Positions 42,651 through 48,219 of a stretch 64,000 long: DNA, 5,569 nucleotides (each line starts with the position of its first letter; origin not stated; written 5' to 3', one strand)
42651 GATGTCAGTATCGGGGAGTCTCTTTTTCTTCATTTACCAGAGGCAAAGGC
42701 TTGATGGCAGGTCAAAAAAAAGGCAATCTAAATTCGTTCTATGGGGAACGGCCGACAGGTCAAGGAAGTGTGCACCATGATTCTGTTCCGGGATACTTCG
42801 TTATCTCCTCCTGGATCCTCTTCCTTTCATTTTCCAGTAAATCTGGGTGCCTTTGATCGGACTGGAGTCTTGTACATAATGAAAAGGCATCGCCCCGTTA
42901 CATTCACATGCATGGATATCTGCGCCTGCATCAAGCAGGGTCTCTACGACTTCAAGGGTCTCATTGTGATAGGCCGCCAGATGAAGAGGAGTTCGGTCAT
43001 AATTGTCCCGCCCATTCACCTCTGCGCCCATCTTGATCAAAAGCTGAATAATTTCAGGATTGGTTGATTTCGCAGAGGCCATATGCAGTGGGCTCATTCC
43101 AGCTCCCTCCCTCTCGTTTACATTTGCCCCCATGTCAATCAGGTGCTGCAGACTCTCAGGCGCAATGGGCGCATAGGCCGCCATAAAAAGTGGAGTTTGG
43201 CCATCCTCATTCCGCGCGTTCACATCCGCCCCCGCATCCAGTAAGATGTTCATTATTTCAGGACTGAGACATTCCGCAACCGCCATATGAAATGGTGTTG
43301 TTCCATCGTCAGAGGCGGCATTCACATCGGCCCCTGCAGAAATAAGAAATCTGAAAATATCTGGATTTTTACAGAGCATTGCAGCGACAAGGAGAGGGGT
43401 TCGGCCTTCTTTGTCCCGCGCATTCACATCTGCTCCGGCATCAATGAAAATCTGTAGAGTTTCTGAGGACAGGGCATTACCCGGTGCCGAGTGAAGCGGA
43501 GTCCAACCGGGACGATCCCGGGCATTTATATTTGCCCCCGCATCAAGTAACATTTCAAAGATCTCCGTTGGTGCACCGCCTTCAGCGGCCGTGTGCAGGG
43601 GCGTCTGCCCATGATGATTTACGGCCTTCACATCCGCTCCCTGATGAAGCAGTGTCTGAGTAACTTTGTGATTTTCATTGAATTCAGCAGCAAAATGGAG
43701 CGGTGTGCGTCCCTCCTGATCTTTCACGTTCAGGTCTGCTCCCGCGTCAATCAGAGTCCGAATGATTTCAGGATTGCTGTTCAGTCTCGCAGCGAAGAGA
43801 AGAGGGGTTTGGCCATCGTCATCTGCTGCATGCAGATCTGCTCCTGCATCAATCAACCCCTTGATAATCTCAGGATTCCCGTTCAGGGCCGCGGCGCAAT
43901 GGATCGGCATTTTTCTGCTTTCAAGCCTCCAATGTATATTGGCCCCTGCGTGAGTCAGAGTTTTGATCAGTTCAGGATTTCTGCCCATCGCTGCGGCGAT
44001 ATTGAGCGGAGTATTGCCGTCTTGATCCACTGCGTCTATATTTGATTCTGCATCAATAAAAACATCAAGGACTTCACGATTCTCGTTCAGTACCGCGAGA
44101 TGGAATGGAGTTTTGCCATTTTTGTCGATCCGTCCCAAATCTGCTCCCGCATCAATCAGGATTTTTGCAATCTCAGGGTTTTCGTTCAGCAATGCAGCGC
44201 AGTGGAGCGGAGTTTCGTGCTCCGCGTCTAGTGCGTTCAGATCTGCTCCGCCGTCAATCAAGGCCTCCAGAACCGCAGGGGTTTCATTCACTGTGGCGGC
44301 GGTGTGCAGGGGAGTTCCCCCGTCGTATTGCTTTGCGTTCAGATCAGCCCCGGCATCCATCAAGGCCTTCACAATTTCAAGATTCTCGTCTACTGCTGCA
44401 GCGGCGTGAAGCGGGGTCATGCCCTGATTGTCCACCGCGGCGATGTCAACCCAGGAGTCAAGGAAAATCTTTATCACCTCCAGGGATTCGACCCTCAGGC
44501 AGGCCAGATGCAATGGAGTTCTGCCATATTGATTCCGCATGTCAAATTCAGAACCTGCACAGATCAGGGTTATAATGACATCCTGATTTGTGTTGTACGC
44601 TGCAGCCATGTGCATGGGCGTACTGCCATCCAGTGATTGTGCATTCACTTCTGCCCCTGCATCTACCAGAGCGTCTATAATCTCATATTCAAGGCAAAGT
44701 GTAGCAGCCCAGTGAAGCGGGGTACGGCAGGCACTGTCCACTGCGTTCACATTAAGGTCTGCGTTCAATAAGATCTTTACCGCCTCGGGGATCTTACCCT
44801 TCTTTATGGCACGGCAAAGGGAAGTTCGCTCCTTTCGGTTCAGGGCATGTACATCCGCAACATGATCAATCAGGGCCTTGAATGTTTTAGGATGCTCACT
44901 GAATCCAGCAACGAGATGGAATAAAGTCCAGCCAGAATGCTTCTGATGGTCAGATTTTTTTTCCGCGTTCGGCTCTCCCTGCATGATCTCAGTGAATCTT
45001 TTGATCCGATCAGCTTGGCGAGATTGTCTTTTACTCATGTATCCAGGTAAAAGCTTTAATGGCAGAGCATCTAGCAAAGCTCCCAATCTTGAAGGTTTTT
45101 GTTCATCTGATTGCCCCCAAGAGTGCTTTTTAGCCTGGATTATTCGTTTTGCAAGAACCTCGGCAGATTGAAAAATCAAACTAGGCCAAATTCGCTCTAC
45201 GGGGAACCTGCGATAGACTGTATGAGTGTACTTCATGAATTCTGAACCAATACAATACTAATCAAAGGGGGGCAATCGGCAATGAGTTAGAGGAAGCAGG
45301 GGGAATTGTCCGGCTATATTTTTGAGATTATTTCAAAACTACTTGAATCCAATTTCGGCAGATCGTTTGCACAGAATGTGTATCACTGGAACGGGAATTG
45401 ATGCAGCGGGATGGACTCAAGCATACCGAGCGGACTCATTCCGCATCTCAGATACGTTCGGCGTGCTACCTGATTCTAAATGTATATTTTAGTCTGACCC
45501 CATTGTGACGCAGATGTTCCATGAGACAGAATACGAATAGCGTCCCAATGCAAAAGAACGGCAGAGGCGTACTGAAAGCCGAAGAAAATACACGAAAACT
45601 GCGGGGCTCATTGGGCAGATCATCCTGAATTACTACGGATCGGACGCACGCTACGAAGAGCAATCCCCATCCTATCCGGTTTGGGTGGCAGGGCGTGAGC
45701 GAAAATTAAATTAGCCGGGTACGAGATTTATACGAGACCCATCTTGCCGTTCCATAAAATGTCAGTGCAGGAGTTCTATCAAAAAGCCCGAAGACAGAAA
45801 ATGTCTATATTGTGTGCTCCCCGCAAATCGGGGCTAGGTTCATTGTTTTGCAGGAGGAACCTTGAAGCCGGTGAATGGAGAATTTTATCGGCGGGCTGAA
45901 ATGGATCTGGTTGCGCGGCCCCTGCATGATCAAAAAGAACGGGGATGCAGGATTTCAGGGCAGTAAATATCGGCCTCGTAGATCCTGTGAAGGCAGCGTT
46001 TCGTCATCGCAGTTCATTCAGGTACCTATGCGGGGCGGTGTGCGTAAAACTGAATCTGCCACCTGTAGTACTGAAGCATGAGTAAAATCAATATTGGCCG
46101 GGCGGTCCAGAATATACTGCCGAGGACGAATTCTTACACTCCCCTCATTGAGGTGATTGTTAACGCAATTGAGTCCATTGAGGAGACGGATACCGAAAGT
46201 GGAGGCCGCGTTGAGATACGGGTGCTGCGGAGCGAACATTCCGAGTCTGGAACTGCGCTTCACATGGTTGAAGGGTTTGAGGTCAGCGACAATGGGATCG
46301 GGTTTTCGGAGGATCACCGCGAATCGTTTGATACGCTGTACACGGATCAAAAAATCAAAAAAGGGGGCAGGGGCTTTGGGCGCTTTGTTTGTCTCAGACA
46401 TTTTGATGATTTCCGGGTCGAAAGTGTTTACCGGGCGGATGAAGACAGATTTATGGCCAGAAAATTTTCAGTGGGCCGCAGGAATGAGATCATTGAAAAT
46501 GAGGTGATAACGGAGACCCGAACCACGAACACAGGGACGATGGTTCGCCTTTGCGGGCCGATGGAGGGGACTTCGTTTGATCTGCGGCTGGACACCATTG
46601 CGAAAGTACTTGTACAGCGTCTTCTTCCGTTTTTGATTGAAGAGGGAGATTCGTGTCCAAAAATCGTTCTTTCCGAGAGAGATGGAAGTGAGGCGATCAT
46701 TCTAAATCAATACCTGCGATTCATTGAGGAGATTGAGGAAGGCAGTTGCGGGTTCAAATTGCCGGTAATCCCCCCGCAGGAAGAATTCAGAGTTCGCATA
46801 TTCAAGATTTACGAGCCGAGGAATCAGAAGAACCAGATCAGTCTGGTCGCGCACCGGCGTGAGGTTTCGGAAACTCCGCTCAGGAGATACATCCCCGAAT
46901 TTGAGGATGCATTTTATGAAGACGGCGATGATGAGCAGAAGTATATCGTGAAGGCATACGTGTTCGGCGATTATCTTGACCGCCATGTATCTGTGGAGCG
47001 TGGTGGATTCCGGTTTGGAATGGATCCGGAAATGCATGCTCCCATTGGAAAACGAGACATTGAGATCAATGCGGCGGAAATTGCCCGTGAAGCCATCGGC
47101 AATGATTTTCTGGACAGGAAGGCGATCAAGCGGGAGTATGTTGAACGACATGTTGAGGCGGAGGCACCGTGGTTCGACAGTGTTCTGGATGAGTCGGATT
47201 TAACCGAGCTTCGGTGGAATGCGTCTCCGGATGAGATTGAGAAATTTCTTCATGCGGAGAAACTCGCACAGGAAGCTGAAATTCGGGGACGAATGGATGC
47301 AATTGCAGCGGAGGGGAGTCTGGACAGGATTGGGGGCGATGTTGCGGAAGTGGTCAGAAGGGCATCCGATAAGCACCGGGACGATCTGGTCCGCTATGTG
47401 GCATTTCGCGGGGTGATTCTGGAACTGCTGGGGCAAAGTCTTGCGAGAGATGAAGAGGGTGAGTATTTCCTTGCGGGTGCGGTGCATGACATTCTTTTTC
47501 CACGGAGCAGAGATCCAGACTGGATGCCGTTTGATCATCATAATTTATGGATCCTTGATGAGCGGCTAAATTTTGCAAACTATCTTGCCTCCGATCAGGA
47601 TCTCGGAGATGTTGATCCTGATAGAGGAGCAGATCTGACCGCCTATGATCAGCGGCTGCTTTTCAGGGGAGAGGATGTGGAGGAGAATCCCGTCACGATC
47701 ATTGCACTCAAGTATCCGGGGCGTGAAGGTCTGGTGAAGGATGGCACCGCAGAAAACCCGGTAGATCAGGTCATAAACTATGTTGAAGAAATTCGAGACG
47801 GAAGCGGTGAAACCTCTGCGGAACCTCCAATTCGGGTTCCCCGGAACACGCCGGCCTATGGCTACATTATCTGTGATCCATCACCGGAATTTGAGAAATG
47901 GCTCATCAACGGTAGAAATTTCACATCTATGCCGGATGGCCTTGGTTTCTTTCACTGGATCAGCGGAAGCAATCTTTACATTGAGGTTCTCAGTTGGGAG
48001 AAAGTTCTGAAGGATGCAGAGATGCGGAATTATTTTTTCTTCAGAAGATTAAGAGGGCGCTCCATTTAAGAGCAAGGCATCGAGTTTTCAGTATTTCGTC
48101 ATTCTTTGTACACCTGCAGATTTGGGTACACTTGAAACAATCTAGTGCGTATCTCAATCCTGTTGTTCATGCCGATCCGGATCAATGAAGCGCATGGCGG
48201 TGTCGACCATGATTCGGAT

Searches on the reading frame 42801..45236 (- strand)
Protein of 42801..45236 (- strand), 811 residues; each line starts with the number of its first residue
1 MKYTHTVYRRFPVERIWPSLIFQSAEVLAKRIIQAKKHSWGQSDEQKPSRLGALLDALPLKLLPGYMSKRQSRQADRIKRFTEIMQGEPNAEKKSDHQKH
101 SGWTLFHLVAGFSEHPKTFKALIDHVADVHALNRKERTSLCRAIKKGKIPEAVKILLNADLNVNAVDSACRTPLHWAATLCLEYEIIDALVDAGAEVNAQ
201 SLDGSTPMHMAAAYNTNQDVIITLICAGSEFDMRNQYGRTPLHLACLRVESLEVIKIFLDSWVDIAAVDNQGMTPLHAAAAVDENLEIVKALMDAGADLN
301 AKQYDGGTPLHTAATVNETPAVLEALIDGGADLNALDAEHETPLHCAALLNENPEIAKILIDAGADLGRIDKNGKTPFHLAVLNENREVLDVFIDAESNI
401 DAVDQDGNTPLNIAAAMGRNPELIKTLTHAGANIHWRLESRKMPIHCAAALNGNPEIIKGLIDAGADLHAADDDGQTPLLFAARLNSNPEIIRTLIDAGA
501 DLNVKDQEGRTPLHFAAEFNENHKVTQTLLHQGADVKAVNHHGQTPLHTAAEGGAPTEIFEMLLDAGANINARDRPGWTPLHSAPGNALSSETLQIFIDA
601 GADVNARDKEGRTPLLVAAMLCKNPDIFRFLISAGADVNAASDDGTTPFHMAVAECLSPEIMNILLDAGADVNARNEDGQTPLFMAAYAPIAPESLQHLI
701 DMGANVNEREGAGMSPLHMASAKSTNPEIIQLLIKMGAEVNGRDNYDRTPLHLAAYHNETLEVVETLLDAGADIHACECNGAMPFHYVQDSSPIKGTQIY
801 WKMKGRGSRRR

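Call 4: search_protein_families(library=pfam, proteins=[window:42801-45236:-], max_evalue=0.01)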
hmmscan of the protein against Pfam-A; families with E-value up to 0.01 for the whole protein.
window:42801-45236:- (811 aa): 7 families
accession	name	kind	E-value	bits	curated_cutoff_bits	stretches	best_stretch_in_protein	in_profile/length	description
PF12796.13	Ank_2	-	3.2e-123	403.1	27.3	10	447-538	3-88/90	Ankyrin repeats (3 copies)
PF00023.36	Ank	-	1.5e-122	392.7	21.1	15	542-575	1-33/33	Ankyrin repeat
PF13637.12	Ank_4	-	2.9e-110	358.1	22.7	17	480-530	1-50/50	Ankyrin repeats (many copies)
PF13606.12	Ank_3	-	2.7e-84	266.1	22.3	5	542-572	1-30/30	Ankyrin repeat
PF13857.12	Ank_5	-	1.2e-77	255.4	27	10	631-683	1-53/56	Ankyrin repeats (many copies)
PF24521.3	Ank_KRIT1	-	1.5e-12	48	80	0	135-246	17-126/149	KRIT1 ankyrin-repeats domain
PF23745.1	ANK_LRRK2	-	9.9e-09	35.6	27.5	0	699-739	50-89/130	LRRK2 ANK repeat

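Call 5: search_protein_families(library=padloc, proteins=[window:42801-45236:-], max_evalue=0.001)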
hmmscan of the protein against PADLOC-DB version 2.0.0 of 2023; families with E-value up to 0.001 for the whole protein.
window:42801-45236:- (811 aa): 2 families
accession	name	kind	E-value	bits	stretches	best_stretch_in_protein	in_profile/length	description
PDLC04783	PDC-M72A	-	3.4e-100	334.1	6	442-588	230-373/392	-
PDLC02908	Ankyrin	-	5.7e-51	171.7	5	467-583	728-842/880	-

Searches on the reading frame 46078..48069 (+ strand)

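Call 4: search_protein_families(library=pfam, proteins=[window:46078-48069:+], max_evalue=0.01)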
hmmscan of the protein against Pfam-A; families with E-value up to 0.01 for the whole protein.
window:46078-48069:+ (663 aa): 1 family
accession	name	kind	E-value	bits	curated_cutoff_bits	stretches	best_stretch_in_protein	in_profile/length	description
PF02518.31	HATPase_c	-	3.3e-07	31.2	26.4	1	24-111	11-85/111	Histidine kinase-, DNA gyrase B-, and HSP90-like ATPase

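Call 5: search_protein_families(library=padloc, proteins=[window:46078-48069:+], max_evalue=0.001)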
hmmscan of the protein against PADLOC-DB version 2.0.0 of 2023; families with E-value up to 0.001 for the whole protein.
window:46078-48069:+ (663 aa): 0 families

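Call 6: search_protein_families(library=ncbifam, proteins=[window:46078-48069:+], max_evalue=0.001)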
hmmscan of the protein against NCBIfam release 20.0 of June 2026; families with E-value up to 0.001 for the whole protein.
window:46078-48069:+ (663 aa): 0 families
